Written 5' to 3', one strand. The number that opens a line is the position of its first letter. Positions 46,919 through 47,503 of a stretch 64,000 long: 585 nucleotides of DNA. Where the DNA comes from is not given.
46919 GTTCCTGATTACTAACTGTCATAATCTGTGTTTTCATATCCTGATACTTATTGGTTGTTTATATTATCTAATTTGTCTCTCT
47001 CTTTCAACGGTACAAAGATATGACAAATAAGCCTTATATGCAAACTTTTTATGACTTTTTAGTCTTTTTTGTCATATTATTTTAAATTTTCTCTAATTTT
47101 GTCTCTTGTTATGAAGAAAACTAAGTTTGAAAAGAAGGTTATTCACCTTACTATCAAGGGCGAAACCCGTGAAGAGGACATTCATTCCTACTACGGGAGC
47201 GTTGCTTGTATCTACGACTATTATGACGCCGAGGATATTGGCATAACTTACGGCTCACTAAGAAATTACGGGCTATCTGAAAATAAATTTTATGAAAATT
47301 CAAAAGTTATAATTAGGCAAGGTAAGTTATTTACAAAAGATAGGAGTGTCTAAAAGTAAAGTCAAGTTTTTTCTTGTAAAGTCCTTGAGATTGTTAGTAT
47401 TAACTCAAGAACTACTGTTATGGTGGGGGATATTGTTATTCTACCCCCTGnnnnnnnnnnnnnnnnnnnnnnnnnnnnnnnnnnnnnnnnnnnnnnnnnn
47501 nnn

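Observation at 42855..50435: Precisely delimited ~7.6-kb integrative element using the 3' end of a DUF2795 gene as its attachment site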

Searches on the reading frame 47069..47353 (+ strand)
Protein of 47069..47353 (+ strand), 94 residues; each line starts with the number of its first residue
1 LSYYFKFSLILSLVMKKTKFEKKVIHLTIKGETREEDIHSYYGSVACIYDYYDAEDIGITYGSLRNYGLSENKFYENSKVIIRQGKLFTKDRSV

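Call 7: search_protein_families(library=pfam, proteins=[window:47069-47353:+], max_evalue=0.01)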
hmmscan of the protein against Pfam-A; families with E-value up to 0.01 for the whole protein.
window:47069-47353:+ (94 aa): 0 families

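Call 13: search_protein_families(library=phrogs, proteins=[window:47069-47353:+], max_evalue=0.01)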
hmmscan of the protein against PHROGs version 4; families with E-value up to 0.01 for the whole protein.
window:47069-47353:+ (94 aa): 1 family
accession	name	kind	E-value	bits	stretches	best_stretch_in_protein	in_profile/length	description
phrog_10608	-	unknown function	4e-15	56.8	1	21-92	4-75/81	-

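Call 14: search_protein_families(library=ncbifam, proteins=[window:47069-47353:+], max_evalue=0.01)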
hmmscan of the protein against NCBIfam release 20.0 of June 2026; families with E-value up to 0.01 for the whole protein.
window:47069-47353:+ (94 aa): 0 families

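Call 74: search_protein_families(library=pfam, proteins=[window:47111-47353:+], max_evalue=0.01)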
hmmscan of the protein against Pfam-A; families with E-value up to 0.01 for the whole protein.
window:47111-47353:+ (80 aa): 0 families
